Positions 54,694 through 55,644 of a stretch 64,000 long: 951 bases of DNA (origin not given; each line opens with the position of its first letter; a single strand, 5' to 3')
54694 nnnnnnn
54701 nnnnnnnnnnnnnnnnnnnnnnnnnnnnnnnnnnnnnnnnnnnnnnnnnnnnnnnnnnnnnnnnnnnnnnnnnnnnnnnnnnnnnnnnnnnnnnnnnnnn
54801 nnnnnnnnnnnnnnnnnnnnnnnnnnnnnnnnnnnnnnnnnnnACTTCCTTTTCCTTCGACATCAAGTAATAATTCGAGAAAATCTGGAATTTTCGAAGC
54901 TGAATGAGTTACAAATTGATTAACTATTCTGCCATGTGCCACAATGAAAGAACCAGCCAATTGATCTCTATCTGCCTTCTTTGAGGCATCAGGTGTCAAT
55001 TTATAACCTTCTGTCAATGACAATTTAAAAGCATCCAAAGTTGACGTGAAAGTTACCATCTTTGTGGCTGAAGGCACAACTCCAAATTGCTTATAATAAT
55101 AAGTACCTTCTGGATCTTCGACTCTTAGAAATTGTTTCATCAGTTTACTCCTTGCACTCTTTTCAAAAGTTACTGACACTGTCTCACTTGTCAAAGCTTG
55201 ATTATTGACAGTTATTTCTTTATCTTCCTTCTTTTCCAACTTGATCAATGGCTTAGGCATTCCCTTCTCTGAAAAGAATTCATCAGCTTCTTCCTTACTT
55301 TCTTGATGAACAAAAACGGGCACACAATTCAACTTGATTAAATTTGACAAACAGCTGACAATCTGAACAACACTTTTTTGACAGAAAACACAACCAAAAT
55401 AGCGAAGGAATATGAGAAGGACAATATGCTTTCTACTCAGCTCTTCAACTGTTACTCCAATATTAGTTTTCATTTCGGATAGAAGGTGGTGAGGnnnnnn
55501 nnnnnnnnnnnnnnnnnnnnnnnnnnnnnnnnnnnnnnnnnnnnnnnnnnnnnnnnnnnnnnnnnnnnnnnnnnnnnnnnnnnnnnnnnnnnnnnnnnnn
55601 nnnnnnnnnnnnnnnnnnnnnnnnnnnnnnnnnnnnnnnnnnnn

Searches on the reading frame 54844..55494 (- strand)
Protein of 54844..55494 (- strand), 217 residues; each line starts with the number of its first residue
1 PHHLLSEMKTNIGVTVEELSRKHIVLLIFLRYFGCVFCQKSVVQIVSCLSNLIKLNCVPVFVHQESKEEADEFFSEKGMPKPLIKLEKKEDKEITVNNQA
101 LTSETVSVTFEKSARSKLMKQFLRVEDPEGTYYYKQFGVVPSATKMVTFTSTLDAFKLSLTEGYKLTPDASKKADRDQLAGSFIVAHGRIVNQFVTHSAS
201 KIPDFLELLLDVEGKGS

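Call 13: find_homologous_proteins(query=A2, max_evalue=0.01)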
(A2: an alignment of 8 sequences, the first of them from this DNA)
Query A2 (8 sequences) (217 aa, profile of the alignment): 6 proteins with E <= 0.01 among 8000 candidates.
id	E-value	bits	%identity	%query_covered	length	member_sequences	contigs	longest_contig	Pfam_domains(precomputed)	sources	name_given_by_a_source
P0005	1.7e-86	307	67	100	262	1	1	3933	-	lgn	-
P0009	8.4e-40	155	76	38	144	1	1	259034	-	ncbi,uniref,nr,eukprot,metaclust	ncbi:predicted protein [Naegleria gruberi]|uniref:Predicted protein n=1 Tax=Naegleria gruberi TaxID=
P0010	1.0e-26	112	41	28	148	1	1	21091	-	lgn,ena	-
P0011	4.9e-19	87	34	34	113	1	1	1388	-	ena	-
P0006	3.2e-10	58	22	22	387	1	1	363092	PF00615.25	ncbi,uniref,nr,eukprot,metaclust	ncbi:predicted protein [Naegleria gruberi]|uniref:Predicted protein n=1 Tax=Naegleria gruberi TaxID=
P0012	2.5e-7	49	27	94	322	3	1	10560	-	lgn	-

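Call 14: search_solved_structures(query=A2, max_evalue=10, show_alignments=2)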
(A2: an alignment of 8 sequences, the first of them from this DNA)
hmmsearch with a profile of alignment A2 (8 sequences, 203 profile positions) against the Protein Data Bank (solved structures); distinct sequences matched with E-value up to 10: 1.
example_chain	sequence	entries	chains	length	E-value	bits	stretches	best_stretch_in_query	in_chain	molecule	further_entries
5h3c_A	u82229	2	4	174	0.05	16.6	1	24-74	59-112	Protein SUPPRESSOR OF npr1-1, CONSTITUTIVE 1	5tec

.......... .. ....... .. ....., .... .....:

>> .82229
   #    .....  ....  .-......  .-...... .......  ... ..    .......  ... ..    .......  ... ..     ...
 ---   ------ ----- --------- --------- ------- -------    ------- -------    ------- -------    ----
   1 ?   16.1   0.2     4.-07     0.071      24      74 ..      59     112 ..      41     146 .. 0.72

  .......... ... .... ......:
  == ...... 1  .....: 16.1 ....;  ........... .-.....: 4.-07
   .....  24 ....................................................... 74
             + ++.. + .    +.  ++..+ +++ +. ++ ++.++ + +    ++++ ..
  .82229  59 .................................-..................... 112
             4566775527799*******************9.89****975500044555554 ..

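Call 16: search_protein_families(library=pfam, alignment_id=A2, max_evalue=10)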
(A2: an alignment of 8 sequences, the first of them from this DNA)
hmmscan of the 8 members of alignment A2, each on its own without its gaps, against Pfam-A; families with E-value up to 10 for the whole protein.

A. member 1, seq(217 aa): 1 family
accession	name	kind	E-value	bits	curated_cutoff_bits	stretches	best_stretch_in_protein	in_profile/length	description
PF00578.27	AhpC-TSA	-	0.0092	16.4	26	1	14-85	18-88/124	AhpC/TSA family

B. families by the number of members that match (of 8 scanned): 7 families
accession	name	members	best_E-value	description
PF00578.27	AhpC-TSA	8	0.00043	AhpC/TSA family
PF13911.12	AhpC-TSA_2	5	6.5e-05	AhpC/TSA antioxidant enzyme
PF08534.16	Redoxin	4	0.0053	Redoxin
PF13905.12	Thioredoxin_8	2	0.011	Thioredoxin-like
PF10179.15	NDNF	1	0.074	Neuron-derived neurotrophic factor, first Fn(III) domain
PF17065.10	UPF0669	1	0.13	Putative cytokine, C6ORF120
PF08221.17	HTH_9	1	0.53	RNA polymerase III subunit RPC82 helix-turn-helix domain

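Call 23: search_protein_families(library=pfam, proteins=[P0012, P0009], max_evalue=1)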
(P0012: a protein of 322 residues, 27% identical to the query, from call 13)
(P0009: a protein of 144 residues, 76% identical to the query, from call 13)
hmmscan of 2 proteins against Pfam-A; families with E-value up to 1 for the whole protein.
P0012 (322 aa): 4 families
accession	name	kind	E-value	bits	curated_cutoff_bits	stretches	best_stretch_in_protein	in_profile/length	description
PF13911.12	AhpC-TSA_2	-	0.0044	17.8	27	1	196-295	6-106/114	AhpC/TSA antioxidant enzyme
PF00578.27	AhpC-TSA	-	0.021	15.2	26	1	162-246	19-101/124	AhpC/TSA family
PF06139.17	BphX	-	0.031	14.7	24.7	1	23-121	24-123/133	BphX-like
PF08534.16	Redoxin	-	0.11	12.7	26.6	1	162-236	22-95/148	Redoxin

P0009 (144 aa): 1 family
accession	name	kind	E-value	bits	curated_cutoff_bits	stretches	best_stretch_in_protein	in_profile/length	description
PF00578.27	AhpC-TSA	-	0.002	18.5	26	1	46-115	18-86/124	AhpC/TSA family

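Call 28: search_protein_representatives(alignment_id=A3)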
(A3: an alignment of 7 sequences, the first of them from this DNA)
Query: 7 sequences, 203 profile positions. Proteins with E-value up to 0.001 (for the whole library): 547; up to 1e-10: 123; up to 1e-30: 6. The best 150 are listed.
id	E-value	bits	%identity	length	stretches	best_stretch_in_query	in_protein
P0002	1.6e-94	331.7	-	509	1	1-203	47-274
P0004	7.8e-93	326.2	-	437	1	1-203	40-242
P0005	8.7e-91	319.6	-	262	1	1-203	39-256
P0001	7.4e-90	316.5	-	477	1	1-203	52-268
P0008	4.0e-63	229.2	-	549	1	1-197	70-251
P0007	6.9e-61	221.9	-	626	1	3-203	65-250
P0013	3.5e-30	121.7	-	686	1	3-200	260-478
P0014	2.4e-28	115.7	-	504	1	7-198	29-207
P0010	3.0e-26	108.8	-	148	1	2-78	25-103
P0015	3.6e-26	108.6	-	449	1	13-198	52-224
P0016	1.1e-25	107.0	-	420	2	13-76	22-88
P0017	1.5e-25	106.6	-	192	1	5-183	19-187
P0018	1.7e-23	99.8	-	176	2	4-79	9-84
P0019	4.4e-23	98.5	-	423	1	8-199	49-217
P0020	7.3e-23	97.8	-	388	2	5-76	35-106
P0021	1.0e-22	97.3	-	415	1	5-197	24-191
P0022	6.9e-22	94.6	-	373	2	8-76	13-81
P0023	3.4e-21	92.3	-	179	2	4-78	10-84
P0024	1.3e-20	90.5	-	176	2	5-77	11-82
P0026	1.2e-19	87.2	-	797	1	6-200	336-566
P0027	1.3e-19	87.1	-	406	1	10-201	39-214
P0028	1.5e-19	86.9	-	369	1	5-200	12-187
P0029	1.4e-18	83.8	-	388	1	22-201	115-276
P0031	1.1e-17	80.9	-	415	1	8-199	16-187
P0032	1.5e-17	80.4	-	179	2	13-79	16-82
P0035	1.7e-17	80.3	-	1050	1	7-196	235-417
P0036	2.7e-17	79.6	-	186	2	7-78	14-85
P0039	5.7e-17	78.5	-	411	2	10-78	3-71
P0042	1.5e-16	77.2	-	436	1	13-197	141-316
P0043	1.5e-16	77.1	-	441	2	5-81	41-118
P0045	3.0e-16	76.2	-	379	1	8-201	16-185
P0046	3.7e-16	75.9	-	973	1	5-196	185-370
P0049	8.5e-16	74.7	-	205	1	4-184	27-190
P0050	1.6e-15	73.8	-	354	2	10-74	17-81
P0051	1.8e-15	73.6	-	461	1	4-194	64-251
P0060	2.8e-14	69.8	-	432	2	6-78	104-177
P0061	4.0e-14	69.2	-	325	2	5-47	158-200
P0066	1.0e-13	67.9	-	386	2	6-73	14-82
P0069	1.3e-13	67.6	-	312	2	109-196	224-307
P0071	1.8e-13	67.1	-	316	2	8-76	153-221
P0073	3.1e-13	66.3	-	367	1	5-91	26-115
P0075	7.2e-13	65.1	-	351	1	6-199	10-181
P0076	7.8e-13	65.0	-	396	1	6-76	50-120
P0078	1.1e-12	64.6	-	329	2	5-75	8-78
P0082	2.6e-12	63.3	-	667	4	7-82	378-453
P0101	1.6e-11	60.7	-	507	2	9-91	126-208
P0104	2.8e-11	59.9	-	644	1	6-200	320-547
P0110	3.7e-11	59.6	-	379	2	8-66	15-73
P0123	8.7e-11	58.3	-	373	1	16-199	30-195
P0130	1.2e-10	57.9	-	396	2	6-75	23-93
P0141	2.4e-10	56.9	-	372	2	14-75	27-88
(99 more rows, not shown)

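Call 30: search_protein_families(library=pfam, proteins=[P0017, P0018, P0023, P0024, P0032, P0036, P0049, P0061, P0069, P0071], max_evalue=0.1)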
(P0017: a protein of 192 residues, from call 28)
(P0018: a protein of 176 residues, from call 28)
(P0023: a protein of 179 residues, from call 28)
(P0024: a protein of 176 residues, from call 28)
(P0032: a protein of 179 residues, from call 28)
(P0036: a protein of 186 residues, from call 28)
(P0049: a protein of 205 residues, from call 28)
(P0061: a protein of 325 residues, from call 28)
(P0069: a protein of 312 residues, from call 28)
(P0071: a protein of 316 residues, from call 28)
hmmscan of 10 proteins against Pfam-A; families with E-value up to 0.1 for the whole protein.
P0017 (192 aa): 2 families
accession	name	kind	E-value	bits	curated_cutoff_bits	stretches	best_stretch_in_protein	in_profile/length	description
PF08534.16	Redoxin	-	7.1e-05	23.1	26.6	1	29-131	22-112/148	Redoxin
PF00578.27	AhpC-TSA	-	0.00011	22.6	26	1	29-127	19-104/124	AhpC/TSA family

P0018 (176 aa): 4 families
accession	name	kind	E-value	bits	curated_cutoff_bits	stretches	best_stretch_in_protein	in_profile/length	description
PF00578.27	AhpC-TSA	-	7.3e-06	26.4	26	1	15-151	14-116/124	AhpC/TSA family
PF08534.16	Redoxin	-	6.5e-05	23.2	26.6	1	16-98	15-99/148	Redoxin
PF13911.12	AhpC-TSA_2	-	0.0025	18.6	27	1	49-160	1-111/114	AhpC/TSA antioxidant enzyme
PF05171.18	HemS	-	0.049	14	24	0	45-79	88-122/128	Haemin-degrading HemS.ChuX domain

P0023 (179 aa): 3 families
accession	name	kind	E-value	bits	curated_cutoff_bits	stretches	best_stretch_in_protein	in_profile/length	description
PF00578.27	AhpC-TSA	-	4.3e-07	30.3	26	1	20-153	18-119/124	AhpC/TSA family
PF13911.12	AhpC-TSA_2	-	2.8e-06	28.1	27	1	51-160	2-110/114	AhpC/TSA antioxidant enzyme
PF08534.16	Redoxin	-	0.0023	18.2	26.6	1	19-105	20-107/148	Redoxin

P0024 (176 aa): 3 families
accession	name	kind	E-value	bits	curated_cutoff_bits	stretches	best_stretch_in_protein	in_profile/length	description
PF13911.12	AhpC-TSA_2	-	1.8e-09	38.4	27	1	51-156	2-111/114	AhpC/TSA antioxidant enzyme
PF00578.27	AhpC-TSA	-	0.00028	21.3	26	1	19-104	17-101/124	AhpC/TSA family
PF08534.16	Redoxin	-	0.0073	16.5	26.6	1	20-104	21-105/148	Redoxin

P0032 (179 aa): 4 families
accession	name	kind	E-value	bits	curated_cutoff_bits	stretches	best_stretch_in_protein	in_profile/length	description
PF00578.27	AhpC-TSA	-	6.2e-09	36.3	26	1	15-104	16-103/124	AhpC/TSA family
PF08534.16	Redoxin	-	3.1e-05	24.2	26.6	1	15-102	19-105/148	Redoxin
PF13911.12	AhpC-TSA_2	-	5.6e-05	23.9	27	1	48-151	2-103/114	AhpC/TSA antioxidant enzyme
PF10567.14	Nab6_mRNP_bdg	-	0.0099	15.8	30.3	1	8-73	42-107/310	RNA-recognition motif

P0036 (186 aa): 3 families
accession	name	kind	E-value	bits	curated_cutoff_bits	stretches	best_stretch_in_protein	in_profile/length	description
PF13911.12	AhpC-TSA_2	-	2.5e-12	47.6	27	1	52-163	2-113/114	AhpC/TSA antioxidant enzyme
PF00578.27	AhpC-TSA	-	3.9e-07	30.5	26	1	17-151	14-117/124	AhpC/TSA family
PF08534.16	Redoxin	-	0.036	14.3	26.6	1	15-106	15-105/148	Redoxin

P0049 (205 aa): 3 families
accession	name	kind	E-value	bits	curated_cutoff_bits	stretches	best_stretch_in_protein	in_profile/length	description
PF08534.16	Redoxin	-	0.0069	16.6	26.6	1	45-133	28-105/148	Redoxin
PF13899.12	Thioredoxin_7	-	0.01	16.4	27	1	47-89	19-60/83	Thioredoxin-like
PF00578.27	AhpC-TSA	-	0.016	15.6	26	1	37-123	18-104/124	AhpC/TSA family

P0061 (325 aa): 3 families
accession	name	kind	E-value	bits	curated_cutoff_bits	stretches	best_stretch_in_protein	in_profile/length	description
PF00578.27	AhpC-TSA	-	3.1e-09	37.3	26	1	164-301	15-121/124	AhpC/TSA family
PF13911.12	AhpC-TSA_2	-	4.4e-07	30.7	27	1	203-304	7-110/114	AhpC/TSA antioxidant enzyme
PF08534.16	Redoxin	-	3.3e-05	24.2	26.6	1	162-251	16-104/148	Redoxin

P0069 (312 aa): 3 families
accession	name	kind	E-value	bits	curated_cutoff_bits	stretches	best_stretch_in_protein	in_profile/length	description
PF00578.27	AhpC-TSA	-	1.8e-05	25.1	26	1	161-249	24-115/124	AhpC/TSA family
PF13911.12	AhpC-TSA_2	-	0.011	16.6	27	1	186-293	3-110/114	AhpC/TSA antioxidant enzyme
PF08534.16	Redoxin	-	0.013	15.8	26.6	0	152-239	16-105/148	Redoxin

P0071 (316 aa): 4 families
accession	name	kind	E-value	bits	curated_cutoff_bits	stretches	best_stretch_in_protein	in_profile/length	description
PF13911.12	AhpC-TSA_2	-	6.2e-10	39.9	27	1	190-295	2-109/114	AhpC/TSA antioxidant enzyme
PF08534.16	Redoxin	-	1.3e-07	32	26.6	1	154-244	13-105/148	Redoxin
PF00578.27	AhpC-TSA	-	1.4e-06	28.7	26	1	158-252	14-113/124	AhpC/TSA family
PF13905.12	Thioredoxin_8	-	0.00085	20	27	1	170-245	3-81/94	Thioredoxin-like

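Call 31: list_cluster_members(proteins=[P0013, P0014, P0015, P0019, P0020, P0021, P0035, P0046, P0018, P0061])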
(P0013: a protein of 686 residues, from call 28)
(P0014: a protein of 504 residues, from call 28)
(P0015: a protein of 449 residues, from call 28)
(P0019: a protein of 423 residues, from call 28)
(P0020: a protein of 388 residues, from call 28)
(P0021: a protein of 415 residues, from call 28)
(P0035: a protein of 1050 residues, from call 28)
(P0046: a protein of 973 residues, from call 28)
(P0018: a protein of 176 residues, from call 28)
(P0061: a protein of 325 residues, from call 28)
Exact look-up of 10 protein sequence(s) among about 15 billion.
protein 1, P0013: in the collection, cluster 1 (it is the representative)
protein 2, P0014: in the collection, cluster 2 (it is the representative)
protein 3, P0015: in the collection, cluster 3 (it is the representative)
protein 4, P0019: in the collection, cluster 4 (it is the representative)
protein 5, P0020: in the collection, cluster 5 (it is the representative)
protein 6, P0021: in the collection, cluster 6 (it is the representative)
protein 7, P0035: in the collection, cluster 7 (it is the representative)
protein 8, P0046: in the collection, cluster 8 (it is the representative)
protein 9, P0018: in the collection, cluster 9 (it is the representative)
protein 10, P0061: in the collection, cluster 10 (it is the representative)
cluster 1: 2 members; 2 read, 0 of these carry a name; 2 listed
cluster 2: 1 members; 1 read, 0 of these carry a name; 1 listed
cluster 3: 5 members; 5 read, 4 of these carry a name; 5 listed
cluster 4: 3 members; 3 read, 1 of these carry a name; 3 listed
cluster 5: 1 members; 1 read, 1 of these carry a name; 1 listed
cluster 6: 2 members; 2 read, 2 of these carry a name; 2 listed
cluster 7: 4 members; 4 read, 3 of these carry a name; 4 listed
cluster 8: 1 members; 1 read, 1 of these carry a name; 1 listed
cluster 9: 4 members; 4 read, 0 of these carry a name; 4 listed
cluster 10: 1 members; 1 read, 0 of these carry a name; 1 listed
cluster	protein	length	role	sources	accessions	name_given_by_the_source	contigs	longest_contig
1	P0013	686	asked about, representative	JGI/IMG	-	-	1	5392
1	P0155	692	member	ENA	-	-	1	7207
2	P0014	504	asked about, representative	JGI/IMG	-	-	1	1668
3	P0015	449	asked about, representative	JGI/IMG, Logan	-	hypothetical protein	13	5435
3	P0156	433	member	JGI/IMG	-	hypothetical protein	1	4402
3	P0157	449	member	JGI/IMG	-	hypothetical protein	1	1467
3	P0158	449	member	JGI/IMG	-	hypothetical protein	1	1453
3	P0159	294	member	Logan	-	-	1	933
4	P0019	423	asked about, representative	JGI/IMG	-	hypothetical protein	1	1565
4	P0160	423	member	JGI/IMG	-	-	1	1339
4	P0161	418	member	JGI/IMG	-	-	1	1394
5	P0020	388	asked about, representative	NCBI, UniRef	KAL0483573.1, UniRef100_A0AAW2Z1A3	regulator of G-protein signaling [Acrasis kona] | Regulator of G-protein signaling n=1 Tax=Acrasis kona TaxID=1008807 RepID=A0AAW2Z1A3_9EUKA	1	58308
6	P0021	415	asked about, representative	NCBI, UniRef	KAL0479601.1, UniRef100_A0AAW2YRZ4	hypothetical protein AKO1_007713 [Acrasis kona] | RGS domain-containing protein n=1 Tax=Acrasis kona TaxID=1008807 RepID=A0AAW2YRZ4_9EUKA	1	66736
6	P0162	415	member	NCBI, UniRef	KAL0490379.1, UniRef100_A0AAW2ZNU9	Rgs9 [Acrasis kona] | Rgs9 n=1 Tax=Acrasis kona TaxID=1008807 RepID=A0AAW2ZNU9_9EUKA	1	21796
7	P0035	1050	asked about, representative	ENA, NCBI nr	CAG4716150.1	unnamed protein product [Naegleria fowleri]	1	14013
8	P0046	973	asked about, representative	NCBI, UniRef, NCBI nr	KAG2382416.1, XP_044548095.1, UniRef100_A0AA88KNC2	hypothetical protein C9374_005618 [Naegleria lovaniensis] | RGS domain-containing protein n=1 Tax=Naegleria lovaniensis TaxID=51637 ... | uncharacterized protein C9374_005618 [Naegleria lovaniensis]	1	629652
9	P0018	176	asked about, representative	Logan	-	-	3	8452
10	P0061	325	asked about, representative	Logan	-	-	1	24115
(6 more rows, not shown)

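Call 33: list_cluster_members(proteins=[P0022, P0110, P0045, P0141, P0031, P0043, P0123, P0050, P0027, P0028])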
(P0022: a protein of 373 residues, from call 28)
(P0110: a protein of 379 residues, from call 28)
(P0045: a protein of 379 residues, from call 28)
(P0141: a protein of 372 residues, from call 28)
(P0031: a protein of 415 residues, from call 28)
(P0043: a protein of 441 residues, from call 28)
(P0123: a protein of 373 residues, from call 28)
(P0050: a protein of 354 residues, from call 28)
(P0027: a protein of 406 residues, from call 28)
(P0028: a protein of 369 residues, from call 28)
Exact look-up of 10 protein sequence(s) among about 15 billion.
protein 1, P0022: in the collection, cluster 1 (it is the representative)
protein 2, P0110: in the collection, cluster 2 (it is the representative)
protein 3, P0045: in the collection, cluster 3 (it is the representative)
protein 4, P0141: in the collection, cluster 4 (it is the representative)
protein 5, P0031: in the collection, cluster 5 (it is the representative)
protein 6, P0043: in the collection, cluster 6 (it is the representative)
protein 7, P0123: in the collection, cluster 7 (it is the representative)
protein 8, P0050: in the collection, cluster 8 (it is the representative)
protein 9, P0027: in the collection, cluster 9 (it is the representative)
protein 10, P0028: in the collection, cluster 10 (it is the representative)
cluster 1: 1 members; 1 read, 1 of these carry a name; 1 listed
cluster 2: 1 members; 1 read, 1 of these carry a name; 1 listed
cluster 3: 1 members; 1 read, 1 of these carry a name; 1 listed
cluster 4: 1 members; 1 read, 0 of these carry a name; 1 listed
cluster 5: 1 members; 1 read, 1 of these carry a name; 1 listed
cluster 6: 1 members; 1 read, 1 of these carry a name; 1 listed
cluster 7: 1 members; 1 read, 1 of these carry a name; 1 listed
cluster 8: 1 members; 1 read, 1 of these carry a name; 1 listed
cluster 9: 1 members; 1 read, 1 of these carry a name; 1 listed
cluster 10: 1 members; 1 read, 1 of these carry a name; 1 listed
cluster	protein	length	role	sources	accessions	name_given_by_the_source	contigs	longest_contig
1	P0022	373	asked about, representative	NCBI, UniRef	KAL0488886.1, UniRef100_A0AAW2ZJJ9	regulator of G-protein signaling [Acrasis kona] | Regulator of G-protein signaling n=1 Tax=Acrasis kona TaxID=1008807 RepID=A0AAW2ZJJ9_9EUKA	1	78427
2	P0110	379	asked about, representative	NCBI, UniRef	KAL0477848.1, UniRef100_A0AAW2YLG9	regulator of G-protein signaling [Acrasis kona] | Regulator of G-protein signaling n=1 Tax=Acrasis kona TaxID=1008807 RepID=A0AAW2YLG9_9EUKA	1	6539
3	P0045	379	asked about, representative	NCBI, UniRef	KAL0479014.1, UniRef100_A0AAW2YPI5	hypothetical protein AKO1_007887 [Acrasis kona] | RGS domain-containing protein n=1 Tax=Acrasis kona TaxID=1008807 RepID=A0AAW2YPI5_9EUKA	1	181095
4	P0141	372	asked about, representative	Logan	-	-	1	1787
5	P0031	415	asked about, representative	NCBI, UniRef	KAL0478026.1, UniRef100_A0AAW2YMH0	hypothetical protein AKO1_005337 [Acrasis kona] | RGS domain-containing protein n=1 Tax=Acrasis kona TaxID=1008807 RepID=A0AAW2YMH0_9EUKA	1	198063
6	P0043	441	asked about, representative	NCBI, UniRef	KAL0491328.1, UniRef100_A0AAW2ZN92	regulator of G-protein signaling [Acrasis kona] | Regulator of G-protein signaling n=1 Tax=Acrasis kona TaxID=1008807 RepID=A0AAW2ZN92_9EUKA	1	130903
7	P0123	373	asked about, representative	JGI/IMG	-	hypothetical protein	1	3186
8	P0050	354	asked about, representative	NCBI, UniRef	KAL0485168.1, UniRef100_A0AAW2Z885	RGS12 [Acrasis kona] | RGS12 n=1 Tax=Acrasis kona TaxID=1008807 RepID=A0AAW2Z885_9EUKA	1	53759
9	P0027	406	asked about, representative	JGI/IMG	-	hypothetical protein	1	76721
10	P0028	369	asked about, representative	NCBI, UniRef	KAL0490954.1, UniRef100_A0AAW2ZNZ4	regulator of G-protein signaling [Acrasis kona] | Regulator of G-protein signaling n=1 Tax=Acrasis kona TaxID=1008807 RepID=A0AAW2ZNZ4_9EUKA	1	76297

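Call 36: search_protein_families(library=pfam, alignment_id=A5, max_evalue=0.00001)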
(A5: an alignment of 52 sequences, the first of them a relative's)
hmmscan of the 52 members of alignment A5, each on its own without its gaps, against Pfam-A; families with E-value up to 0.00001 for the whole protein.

A. member 1, P0018 (176 aa): 1 family
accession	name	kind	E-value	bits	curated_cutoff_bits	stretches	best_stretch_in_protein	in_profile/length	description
PF00578.27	AhpC-TSA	-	7.3e-06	26.4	26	0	15-151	14-116/124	AhpC/TSA family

B. families by the number of members that match (of 52 scanned): 3 families
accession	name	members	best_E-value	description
PF13911.12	AhpC-TSA_2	37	6.4e-14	AhpC/TSA antioxidant enzyme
PF00578.27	AhpC-TSA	32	6e-12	AhpC/TSA family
PF08534.16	Redoxin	13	9.2e-09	Redoxin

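Call 38: search_protein_families(library=ncbifam, proteins=[P0024, P0036, P0071, P0018, P0061, P0017, P0020, P0015], max_evalue=0.01)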
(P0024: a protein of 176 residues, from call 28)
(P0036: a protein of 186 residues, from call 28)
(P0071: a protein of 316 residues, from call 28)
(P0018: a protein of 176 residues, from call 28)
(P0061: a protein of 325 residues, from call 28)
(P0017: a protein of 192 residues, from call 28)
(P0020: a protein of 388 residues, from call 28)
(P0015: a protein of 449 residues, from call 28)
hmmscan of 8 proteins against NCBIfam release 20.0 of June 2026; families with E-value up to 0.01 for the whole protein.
P0024 (176 aa): 1 family
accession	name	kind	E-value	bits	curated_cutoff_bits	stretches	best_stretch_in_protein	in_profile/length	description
NF040769.1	SelL_rel_redox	subfamily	2.9e-34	118.2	120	1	15-172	11-172/173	SelL-related redox protein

P0036 (186 aa): 1 family
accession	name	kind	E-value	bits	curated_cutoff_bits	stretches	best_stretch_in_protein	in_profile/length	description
NF040769.1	SelL_rel_redox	subfamily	7.3e-43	146.2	120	1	16-174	11-171/173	SelL-related redox protein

P0071 (316 aa): 2 families
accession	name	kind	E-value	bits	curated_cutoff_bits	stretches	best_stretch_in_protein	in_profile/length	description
NF040769.1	SelL_rel_redox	subfamily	2.4e-33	115.2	120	1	154-295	11-154/173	SelL-related redox protein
NF002854.0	PRK03147.1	subfamily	0.0078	16.1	170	0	120-242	17-136/176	thiol-disulfide oxidoreductase ResA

P0018 (176 aa): 3 families
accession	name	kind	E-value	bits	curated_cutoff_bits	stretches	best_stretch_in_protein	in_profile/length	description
NF040769.1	SelL_rel_redox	subfamily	3.2e-36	124.6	120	1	13-175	10-171/173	SelL-related redox protein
NF002854.0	PRK03147.1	subfamily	2.8e-05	24.1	170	1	28-132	63-166/176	thiol-disulfide oxidoreductase ResA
NF033782.1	lipoprot_Omp28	subfamily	0.0036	16.5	150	1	39-122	49-125/264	Omp28 family outer membrane lipoprotein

P0061 (325 aa): 2 families
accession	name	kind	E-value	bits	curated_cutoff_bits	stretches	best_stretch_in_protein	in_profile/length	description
NF040769.1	SelL_rel_redox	subfamily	3.9e-40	137.3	120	1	163-321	12-172/173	SelL-related redox protein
NF002854.0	PRK03147.1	subfamily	0.0018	18.2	170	1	125-248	15-134/176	thiol-disulfide oxidoreductase ResA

P0017 (192 aa): 1 family
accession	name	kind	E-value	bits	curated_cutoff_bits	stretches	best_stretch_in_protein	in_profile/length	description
NF040769.1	SelL_rel_redox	subfamily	1.5e-11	44.2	120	1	24-151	12-128/173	SelL-related redox protein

P0020 (388 aa): 1 family
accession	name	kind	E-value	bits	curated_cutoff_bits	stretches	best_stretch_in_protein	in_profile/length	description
NF040769.1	SelL_rel_redox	subfamily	4e-12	46.1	120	1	35-207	7-169/173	SelL-related redox protein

P0015 (449 aa): 1 family
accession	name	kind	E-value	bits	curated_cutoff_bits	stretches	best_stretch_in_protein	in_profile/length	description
NF040769.1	SelL_rel_redox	subfamily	1.9e-23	83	120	1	61-220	23-169/173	SelL-related redox protein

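Call 52: predict_structure(alignment_id=A3)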
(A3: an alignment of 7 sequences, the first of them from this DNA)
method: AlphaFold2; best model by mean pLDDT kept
length: 217 residues; sequences in the alignment: 7
mean_pLDDT: 44.7   pTM: 0.45
mean pLDDT of the five models: 44.7, 44.3, 42.9, 42.6, 38.3
residues with pLDDT >= 90: 0; 70-90: 1; 50-70: 71; < 50: 145
segments of 3 or more residues with pLDDT < 50: 1-14, 33-38, 77-152, 154-176, 196-217
pLDDT, mean of each block of 10 residues (from residue 1): 35 52 64 51 52 57 60 52 39 33 30 33 32 33 36 46 38 50 58 50 42 36
secondary structure, 60 per line:
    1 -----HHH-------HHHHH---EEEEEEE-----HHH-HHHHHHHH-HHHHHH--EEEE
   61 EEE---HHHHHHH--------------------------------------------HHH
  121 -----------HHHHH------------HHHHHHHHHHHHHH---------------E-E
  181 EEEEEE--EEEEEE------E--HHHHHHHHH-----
elements in order: H16-20 E24-30 H40-47 H49-54 E57-63 H67-73 H132-136 H149-162 E180-186 E189-194 H204-212
